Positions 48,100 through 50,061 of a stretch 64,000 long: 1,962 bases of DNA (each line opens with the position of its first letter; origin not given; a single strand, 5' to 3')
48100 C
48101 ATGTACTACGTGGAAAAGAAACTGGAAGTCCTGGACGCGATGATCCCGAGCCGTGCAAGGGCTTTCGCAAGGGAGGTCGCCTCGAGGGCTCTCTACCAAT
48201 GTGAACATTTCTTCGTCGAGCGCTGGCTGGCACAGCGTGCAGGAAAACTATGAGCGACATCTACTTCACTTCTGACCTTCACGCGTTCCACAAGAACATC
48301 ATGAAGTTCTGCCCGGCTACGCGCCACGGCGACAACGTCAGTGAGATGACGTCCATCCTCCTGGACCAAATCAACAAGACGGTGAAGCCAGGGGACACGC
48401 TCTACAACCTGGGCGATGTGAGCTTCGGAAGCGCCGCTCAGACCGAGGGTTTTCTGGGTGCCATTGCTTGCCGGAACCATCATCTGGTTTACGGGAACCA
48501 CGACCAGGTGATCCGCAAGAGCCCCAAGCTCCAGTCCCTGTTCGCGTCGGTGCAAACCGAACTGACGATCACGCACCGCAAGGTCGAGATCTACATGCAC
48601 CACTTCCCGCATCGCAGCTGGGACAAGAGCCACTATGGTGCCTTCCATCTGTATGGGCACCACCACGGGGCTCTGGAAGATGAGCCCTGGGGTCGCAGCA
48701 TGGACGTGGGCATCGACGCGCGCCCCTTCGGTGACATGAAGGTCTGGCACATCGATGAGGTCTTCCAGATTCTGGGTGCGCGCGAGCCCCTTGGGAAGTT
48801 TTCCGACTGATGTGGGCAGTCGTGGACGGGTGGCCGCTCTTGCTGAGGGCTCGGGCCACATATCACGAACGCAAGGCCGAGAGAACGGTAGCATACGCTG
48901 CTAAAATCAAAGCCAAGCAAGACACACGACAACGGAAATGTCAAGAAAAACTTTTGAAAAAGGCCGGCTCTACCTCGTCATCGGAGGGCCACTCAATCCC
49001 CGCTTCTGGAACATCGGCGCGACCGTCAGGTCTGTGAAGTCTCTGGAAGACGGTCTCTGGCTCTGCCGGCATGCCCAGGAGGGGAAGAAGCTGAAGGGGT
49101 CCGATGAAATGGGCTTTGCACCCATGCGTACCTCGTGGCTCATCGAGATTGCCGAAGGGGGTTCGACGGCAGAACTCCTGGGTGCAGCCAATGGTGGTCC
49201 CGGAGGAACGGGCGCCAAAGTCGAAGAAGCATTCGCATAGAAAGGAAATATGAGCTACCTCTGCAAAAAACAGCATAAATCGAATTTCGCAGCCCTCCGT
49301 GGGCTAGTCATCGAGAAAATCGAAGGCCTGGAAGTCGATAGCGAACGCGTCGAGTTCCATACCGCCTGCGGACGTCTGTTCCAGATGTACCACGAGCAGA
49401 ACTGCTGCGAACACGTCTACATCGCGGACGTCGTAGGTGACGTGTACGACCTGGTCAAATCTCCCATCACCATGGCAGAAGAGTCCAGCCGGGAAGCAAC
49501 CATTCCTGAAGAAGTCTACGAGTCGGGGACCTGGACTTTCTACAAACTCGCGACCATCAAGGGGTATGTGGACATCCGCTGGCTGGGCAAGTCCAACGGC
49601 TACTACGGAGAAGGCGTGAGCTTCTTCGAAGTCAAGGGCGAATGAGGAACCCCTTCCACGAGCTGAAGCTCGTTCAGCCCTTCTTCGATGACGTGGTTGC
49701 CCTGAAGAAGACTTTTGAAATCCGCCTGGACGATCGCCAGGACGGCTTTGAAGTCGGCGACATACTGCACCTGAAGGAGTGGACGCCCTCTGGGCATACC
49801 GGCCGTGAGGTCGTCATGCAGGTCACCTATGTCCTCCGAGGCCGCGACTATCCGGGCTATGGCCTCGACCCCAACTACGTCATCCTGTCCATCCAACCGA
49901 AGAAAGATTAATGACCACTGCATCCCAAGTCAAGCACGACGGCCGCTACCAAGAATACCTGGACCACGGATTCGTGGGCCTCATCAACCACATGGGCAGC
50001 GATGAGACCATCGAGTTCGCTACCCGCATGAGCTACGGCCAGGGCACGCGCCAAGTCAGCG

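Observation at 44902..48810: Split RNA end-healing and sealing cluster: RNA ligase, PNK kinase domain, HD hydrolase and calcineurin-like phosphoesterase as separate genes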

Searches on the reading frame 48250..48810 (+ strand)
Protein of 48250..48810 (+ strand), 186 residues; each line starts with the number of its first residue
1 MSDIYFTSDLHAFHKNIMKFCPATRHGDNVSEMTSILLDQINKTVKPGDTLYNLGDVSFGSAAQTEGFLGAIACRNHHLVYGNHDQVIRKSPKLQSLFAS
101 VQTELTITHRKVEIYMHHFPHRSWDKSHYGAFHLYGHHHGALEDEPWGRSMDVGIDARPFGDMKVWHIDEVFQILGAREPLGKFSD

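Call 3: search_protein_families(library=pfam, proteins=[window:48250-48810:+], max_evalue=0.1)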
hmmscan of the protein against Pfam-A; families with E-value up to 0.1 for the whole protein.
window:48250-48810:+ (186 aa): 0 families

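Call 4: search_protein_families(library=phrogs, proteins=[window:48250-48810:+], max_evalue=0.01)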
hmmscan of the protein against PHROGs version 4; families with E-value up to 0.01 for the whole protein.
window:48250-48810:+ (186 aa): 1 family
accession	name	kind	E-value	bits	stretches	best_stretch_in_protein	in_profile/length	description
phrog_547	-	other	1.2e-48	166.4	1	1-179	28-203/245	phosphoesterase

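Call 6: search_protein_families(library=ncbifam, proteins=[window:48250-48810:+], max_evalue=0.1)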
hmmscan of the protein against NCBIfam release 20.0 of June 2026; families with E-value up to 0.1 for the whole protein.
window:48250-48810:+ (186 aa): 1 family
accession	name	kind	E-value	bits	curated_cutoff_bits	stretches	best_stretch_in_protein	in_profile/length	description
TIGR04123.1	P_estr_lig_assc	hypoth_equivalog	0.0074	15.7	150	1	49-141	66-153/207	ligase-associated DNA damage response endonuclease PdeM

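Call 12: search_solved_structures(query=window:48250-48810:+, max_evalue=10, show_alignments=3)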
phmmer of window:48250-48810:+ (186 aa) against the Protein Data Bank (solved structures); distinct sequences matched with E-value up to 10: 1.
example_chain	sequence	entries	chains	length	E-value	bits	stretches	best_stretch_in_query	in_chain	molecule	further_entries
1xm7_A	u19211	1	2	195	2.1e-08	37.7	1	4-122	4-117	hypothetical protein aq_1665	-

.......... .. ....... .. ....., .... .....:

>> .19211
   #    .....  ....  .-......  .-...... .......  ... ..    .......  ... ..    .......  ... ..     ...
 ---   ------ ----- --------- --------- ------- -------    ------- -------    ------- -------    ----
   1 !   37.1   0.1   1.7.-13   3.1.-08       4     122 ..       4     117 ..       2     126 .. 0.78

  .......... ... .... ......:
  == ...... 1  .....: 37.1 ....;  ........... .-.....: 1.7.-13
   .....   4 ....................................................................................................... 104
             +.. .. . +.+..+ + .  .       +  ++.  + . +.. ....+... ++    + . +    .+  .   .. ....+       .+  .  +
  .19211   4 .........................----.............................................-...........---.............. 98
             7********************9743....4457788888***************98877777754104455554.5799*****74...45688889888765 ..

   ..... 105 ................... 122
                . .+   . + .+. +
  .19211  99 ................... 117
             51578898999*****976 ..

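Call 32: search_solved_structures(query=A4, max_evalue=1, show_alignments=0)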
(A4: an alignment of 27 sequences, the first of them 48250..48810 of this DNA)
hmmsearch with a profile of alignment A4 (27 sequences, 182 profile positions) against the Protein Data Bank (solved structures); distinct sequences matched with E-value up to 1: 8.
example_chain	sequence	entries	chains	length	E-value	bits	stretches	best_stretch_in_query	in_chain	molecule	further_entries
1xm7_A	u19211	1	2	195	1.7e-21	80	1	3-122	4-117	hypothetical protein aq_1665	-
2dxl_A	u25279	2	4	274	0.0013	21.7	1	30-89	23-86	Phosphohydrolase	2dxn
2zo9_B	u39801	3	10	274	0.0013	21.7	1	30-89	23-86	Phosphohydrolase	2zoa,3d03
6az6_A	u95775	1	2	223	0.33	13.9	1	26-104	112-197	GntR family transcriptional regulator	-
2pef_A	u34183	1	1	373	0.78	12.7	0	19-66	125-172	Serine protease inhibitor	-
2vh4_A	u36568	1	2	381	0.81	12.6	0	19-66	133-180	TENGPIN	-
1jjo_C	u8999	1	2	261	0.82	12.6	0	35-104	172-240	NEUROSERPIN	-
2pee_A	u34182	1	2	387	0.83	12.6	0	19-65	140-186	Serine protease inhibitor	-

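Call 49: search_dna_similar(query=window:48250-48810:+, collection=phages, mode=protein, max_rows=40, rows=spread, max_evalue=0.001)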
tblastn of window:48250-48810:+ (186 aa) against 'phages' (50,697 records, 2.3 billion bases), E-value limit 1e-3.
Records with a match: 1501; places in all: 1534; records where one place covers at least 80% of the query: 1364.
Best place of each record, by identity: >=99% 2; <60% 1499.
By first word of the organism name: Vibrio 382; Escherichia 211; Pseudomonas 182; Staphylococcus 120; Enterococcus 68; Mycobacterium 60; Listeria 49; Bacillus 46; Klebsiella 39; Arthrobacter 30; and 60 more.
By host as written in the record: - 396; Escherichia coli 64; Pseudomonas aeruginosa 51; Staphylococcus aureus 39; Listeria monocytogenes 39; Vibrio harveyi BAA-1116 36; Mycobacterium smegmatis mc2 155 36; Escherichia coli K-12 MG1655 30; and 332 more.
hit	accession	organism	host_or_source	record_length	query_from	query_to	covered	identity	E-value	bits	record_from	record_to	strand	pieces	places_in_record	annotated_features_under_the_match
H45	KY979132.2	Acidovorax phage ACP17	Acidovorax citrulli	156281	1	186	100%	100.0%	2e-124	391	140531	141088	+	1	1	phosphohydrolase | guanosine-3',5'-bis(diphosphate) 3'-pyrophosphohydrolase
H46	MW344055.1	Vibrio phage GRLPWR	Vibrio harveyi BAA-1116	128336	3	157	83%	42.1%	1e-28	117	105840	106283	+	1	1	175: hypothetical protein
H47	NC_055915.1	Flavobacterium phage vB_FspM_immuto_2-6A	Flavobacterium sp. LMO8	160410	4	184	97%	35.1%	2e-22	99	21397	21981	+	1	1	phosphoesterase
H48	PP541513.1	Pseudomonas phage IQPL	Pseudomonas aeruginosa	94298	4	179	95%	34.4%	2e-19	91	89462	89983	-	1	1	phosphoesterase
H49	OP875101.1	Pseudomonas phage SPA05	Pseudomonas aeruginosa PAO1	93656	4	179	95%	33.9%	3e-19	90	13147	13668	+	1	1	hypothetical protein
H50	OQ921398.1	Pseudomonas phage vFB297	Pseudomonas aeruginosa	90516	4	179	95%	33.3%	3e-20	93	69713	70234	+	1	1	hydrolase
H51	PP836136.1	Pseudomonas phage GEC_PNG3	Pseudomonas aeruginosa 573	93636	4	179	95%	33.3%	3e-20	93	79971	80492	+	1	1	putative phosphoesterase protein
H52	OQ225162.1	Pseudomonas phage vB_PaeS_B8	Pseudomonas aeruginosa B8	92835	4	179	95%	33.3%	1e-18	88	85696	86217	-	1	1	phosphohydrolase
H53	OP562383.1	Acinetobacter phage vB_AbaM_ ABPW7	Acinetobacter sp.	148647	4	179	95%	32.2%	2e-21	96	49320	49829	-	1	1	metallophosphatase | anti-restriction nuclease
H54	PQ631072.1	Escherichia phage EC.P2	Escherichia coli CVCC198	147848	4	179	95%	32.2%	6e-21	95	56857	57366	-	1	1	hypothetical protein (x2)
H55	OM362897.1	Escherichia phage SKA64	Escherichia coli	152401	4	179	95%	31.6%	5e-21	95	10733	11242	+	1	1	metallophosphoesterase | hypothetical protein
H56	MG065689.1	Campylobacter phage A110a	Campylobacter jejuni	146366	4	179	95%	31.6%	1e-20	94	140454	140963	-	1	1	record has no annotation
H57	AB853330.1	Staphylococcus phage S25-3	isolated from the sewage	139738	4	176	93%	31.3%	1e-11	68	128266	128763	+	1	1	hypothetical protein (x2)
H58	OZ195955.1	Vibrio phage D420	Seawater and oysters mix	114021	5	156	82%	35.5%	8e-22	97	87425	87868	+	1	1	phosphoesterase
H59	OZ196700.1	Vibrio phage D230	Seawater and oysters mix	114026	5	156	82%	35.5%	8e-22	97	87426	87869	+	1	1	phosphoesterase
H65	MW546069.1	Staphylococcus phage PM36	-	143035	4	176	93%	30.7%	3e-11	67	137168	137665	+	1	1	metallophosphoesterase | hypothetical protein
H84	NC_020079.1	Escherichia phage phAPEC8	Escherichia coli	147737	4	61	31%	39.0%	6e-5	48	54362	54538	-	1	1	hypothetical protein (x2)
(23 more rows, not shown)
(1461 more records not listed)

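Call 59: find_homologous_proteins(query=window:48250-48810:+, max_evalue=0.001)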
Query window:48250-48810:+ (186 aa): 136 proteins with E <= 0.001 among 153 candidates; the best 120 are listed.
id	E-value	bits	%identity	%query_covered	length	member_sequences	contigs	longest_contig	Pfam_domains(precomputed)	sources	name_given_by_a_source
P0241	3.0e-126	437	100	100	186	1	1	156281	-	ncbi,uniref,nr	ncbi:phosphoesterase [Acidovorax phage ACP17]|uniref:Phosphohydrolase n=1 Tax=Acidovorax phage ACP17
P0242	3.3e-61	225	56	94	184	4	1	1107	PF12850.13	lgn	-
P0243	2.1e-60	222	55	99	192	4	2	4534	-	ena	-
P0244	7.9e-54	201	52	96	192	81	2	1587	PF12850.13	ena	-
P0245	1.9e-53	199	51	96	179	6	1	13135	-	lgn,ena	-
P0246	4.1e-52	195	50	98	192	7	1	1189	-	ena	-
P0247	1.3e-50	190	52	96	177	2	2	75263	-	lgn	-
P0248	1.9e-50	190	53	96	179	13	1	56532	-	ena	-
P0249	2.1e-50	190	51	97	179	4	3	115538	PF12850.13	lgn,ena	-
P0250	1.6e-49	187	52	96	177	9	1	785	-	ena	-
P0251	1.4e-48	184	49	95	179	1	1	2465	-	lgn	-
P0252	2.5e-48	183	50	94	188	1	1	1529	-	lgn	-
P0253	1.3e-46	177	48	95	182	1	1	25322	PF12850.13,PF00149.34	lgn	-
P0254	2.3e-46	176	49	95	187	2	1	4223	PF12850.13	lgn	-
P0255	2.9e-45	173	52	95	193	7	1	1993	PF12850.13,PF00149.34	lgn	-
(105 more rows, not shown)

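Call 67: predict_structure(alignment_id=A6)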
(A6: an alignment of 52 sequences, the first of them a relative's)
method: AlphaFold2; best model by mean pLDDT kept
length: 186 residues; sequences in the alignment: 52
mean_pLDDT: 96.9   pTM: 0.92
mean pLDDT of the five models: 96.9, 96.8, 96.6, 96.4, 96.3
residues with pLDDT >= 90: 180; 70-90: 3; 50-70: 2; < 50: 1
segments of 3 or more residues with pLDDT < 50: none
pLDDT, mean of each block of 10 residues (from residue 1): 96 98 98 98 98 99 98 98 98 99 98 98 96 98 96 97 98 97 70
secondary structure, 60 per line:
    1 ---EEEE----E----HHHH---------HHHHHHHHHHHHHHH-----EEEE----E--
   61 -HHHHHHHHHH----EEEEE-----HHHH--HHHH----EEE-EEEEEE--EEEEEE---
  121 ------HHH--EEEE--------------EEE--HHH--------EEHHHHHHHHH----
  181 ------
elements in order: E4-7 H17-20 H30-44 E50-53 H62-71 E76-80 H86-89 H92-95 E100-102 E104-109 E112-117 E132-135 E150-152 H168-176

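Call 69: fold_search(model_id=the predicted structure, library=pdb)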
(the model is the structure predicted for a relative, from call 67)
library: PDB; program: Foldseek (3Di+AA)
matches with E <= 10: 756; with E <= 0.001: 49
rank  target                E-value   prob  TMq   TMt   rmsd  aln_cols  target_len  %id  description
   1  1xm7_A                2.7e-11  1.00  0.72  0.72   3.9       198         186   23  The Crystal Structure of the Protein of Unknown Function AQ665 from Aquifex aeolicus (released 2004-11-16)
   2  8qjz                  2.1e-05  1.00  0.44  0.35   3.6       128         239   16  Crystal structure of E. coli LpxH in complex with lipid X (released 2024-04-17)
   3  7ss7                  2.1e-05  1.00  0.44  0.36   3.5       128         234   18  Crystal structure of Klebsiella LpxH in complex with JH-LPH-50 (released 2023-04-12)
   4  7ss6                  2.6e-05  1.00  0.41  0.32   4.3       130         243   17  Structure of Klebsiella LpxH in complex with JH-LPH-45 (released 2023-04-12)
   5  8s7f                  2.8e-05  1.00  0.44  0.36   3.8       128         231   16  Crystal structure of Escherichia coli LpxH in complex with EBL-2805 (released 2024-09-18)
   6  8qka                  2.8e-05  1.00  0.41  0.34   4.2       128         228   16  Structure of K. pneumoniae LpxH in complex with JEDI-852 (released 2024-04-17)
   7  6pib                  3.6e-05  1.00  0.42  0.33   4.2       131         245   17  Structure of the Klebsiella pneumoniae LpxH-AZ1 complex (released 2020-02-12)
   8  6wii                  3.9e-05  1.00  0.41  0.33   4.3       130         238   17  Crystal structure of the K. pneumoniae LpxH/JH-LPH-41 complex (released 2020-07-29)
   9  9ccx                  4.4e-05  1.00  0.45  0.35   3.3       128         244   18  Crystal Structure of the Klebsiella pneumoniae LpxH/JH-LPH-86 complex (released 2025-02-12)
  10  9eng                  4.7e-05  1.00  0.46  0.38   2.6       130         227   16  Structure of K.pneumoniae LpxH in complex with EBL-3218 (released 2024-09-18)
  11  9ccz                  4.7e-05  1.00  0.41  0.32   4.3       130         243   17  Crystal Structure of the K. pneumoniae LpxH / JH-LPH-92 Complex (released 2025-02-12)
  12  9cd1                  4.7e-05  1.00  0.41  0.33   4.3       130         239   17  Crystal structure of the Klebsiella pneumoniae LpxH / JH-LPH-107 complex (released 2025-02-12)
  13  5b4b_B                5.0e-05  1.00  0.40  0.32   4.3       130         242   17  Crystal structure of LpxH with lipid X in spacegroup C2 (released 2016-09-28)
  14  8qk9                  5.3e-05  1.00  0.43  0.35   3.8       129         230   16  Structure of E. coli LpxH in complex with JEDI-1444 (released 2024-04-17)
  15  6ph9                  5.7e-05  1.00  0.43  0.34   3.6       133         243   18  Crystal Structure of the Klebsiella pneumoniae LpxH-lipid X complex (released 2020-02-12)
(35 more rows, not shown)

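Call 76: get_annotated_region(hit=H65, flank=4000)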
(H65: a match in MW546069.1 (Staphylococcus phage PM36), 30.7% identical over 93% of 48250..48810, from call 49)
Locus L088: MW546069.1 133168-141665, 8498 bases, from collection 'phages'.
description: Staphylococcus phage PM36, complete genome.
organism: Staphylococcus phage PM36 (NCBI taxid 2813344)
taxonomy: Viruses; Duplodnaviria; Heunggongvirae; Uroviricota; Caudoviricetes; Herelleviridae; Twortvirinae; Kayvirus
host: -; source: -; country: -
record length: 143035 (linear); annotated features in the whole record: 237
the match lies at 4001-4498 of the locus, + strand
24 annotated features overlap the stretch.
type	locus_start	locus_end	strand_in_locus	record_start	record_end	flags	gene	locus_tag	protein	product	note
CDS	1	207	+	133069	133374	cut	-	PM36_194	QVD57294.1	hypothetical protein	-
CDS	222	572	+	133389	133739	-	-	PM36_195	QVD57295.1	hypothetical protein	-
CDS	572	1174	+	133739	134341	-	-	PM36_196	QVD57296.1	hypothetical protein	-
CDS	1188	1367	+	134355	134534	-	-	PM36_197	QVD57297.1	hypothetical protein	-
CDS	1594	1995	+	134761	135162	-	-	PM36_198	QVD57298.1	hypothetical protein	-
CDS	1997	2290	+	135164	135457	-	-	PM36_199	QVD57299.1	hypothetical protein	-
CDS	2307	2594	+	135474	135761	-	-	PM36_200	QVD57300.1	hypothetical protein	-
CDS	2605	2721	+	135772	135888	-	-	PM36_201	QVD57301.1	bZIP transcription factor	-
CDS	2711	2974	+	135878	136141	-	-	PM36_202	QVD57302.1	hypothetical protein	-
CDS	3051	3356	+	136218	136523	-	-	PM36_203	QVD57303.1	hypothetical protein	-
CDS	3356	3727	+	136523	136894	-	-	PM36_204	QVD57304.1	hypothetical protein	-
CDS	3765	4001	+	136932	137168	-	-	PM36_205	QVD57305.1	hypothetical protein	-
CDS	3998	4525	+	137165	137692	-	-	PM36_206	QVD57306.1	metallophosphoesterase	metallophosphoesterase, DNA ligase-associated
CDS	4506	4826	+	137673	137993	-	-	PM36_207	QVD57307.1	hypothetical protein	-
CDS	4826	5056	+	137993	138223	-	-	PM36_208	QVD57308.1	hypothetical protein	-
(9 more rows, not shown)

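Call 77: get_annotated_region(hit=H58, flank=4000)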
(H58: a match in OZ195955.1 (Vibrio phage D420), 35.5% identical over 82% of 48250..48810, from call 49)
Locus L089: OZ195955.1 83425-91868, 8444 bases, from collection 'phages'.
description: Vibrio phage D420 genome assembly, chromosome: VPD420_1.
organism: Vibrio phage D420 (NCBI taxid 3105187)
taxonomy: Viruses
host: -; source: Seawater and oysters mix; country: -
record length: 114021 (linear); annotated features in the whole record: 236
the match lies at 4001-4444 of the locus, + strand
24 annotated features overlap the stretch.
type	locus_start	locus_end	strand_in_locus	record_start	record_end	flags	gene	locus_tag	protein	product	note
CDS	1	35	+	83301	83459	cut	-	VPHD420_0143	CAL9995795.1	hypothetical protein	-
CDS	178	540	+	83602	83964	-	-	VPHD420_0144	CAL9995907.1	hypothetical protein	-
CDS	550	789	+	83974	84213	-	-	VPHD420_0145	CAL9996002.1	hypothetical protein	-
CDS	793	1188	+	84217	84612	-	-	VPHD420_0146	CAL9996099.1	hypothetical protein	-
CDS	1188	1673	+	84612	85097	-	-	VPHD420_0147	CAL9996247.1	hypothetical protein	-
CDS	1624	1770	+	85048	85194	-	-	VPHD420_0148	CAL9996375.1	hypothetical protein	-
CDS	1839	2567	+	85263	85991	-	-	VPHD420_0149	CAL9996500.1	hypothetical protein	-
CDS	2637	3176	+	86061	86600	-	-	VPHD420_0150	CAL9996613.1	hypothetical protein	-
CDS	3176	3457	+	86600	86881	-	-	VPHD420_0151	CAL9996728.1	hypothetical protein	-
CDS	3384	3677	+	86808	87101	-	-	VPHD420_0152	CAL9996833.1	hypothetical protein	-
CDS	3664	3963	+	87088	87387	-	-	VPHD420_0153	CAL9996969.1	hypothetical protein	-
CDS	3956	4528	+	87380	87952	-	-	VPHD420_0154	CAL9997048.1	phosphoesterase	-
CDS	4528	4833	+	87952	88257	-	-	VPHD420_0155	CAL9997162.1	hypothetical protein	-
CDS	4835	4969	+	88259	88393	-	-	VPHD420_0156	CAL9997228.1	hypothetical protein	-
CDS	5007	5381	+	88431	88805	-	-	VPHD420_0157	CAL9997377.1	Rz-like spanin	-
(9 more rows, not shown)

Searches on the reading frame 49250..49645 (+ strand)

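Call 46: search_protein_families(library=phrogs, proteins=[window:49250-49645:+], max_evalue=0.01)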
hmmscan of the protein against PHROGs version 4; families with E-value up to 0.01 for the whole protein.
window:49250-49645:+ (131 aa): 1 family
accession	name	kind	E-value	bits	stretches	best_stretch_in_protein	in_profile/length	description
phrog_2650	-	unknown function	1.2e-47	163.1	1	5-129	3-134/192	-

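Call 53: search_protein_families(library=pfam, proteins=[window:49250-49645:+], max_evalue=0.01)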
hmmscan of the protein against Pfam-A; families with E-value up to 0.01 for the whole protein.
window:49250-49645:+ (131 aa): 2 families
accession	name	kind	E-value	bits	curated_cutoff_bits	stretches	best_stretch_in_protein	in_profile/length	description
PF24240.1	DUF7448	-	5e-28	98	27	1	20-125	4-104/104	Domain of unknown function (DUF7448)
PF04104.19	DNA_primase_lrg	-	0.0083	15.9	22.4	1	12-56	216-259/266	Eukaryotic and archaeal DNA primase, large subunit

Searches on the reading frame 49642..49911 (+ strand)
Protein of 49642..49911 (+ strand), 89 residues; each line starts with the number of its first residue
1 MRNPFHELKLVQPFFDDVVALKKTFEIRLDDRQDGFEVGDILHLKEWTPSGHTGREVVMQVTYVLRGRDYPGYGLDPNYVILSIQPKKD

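Call 46: search_protein_families(library=phrogs, proteins=[window:49642-49911:+], max_evalue=0.01)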
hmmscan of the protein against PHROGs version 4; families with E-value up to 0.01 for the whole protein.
window:49642-49911:+ (89 aa): 5 families
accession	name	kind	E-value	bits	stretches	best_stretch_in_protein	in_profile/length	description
phrog_986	-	DNA, RNA and nucleotide metabolism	2.7e-30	106.9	1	5-87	97-174/253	RNA-binding protein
phrog_1812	-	unknown function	2.5e-16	60.8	1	5-85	4-78/150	-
phrog_16529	-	unknown function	8.5e-10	39.9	1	5-74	2-69/140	-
phrog_24858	-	unknown function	2.7e-09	37.8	1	6-84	105-175/180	-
phrog_15982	-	unknown function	6.7e-08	33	1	6-85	373-446/453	-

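Call 53: search_protein_families(library=pfam, proteins=[window:49642-49911:+], max_evalue=0.01)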
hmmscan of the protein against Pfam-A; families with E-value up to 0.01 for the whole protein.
window:49642-49911:+ (89 aa): 1 family
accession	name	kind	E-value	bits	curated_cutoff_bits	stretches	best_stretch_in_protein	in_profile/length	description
PF12961.13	DUF3850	-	1.7e-22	79.8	22.9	1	6-84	2-77/77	Domain of unknown function (DUF3850)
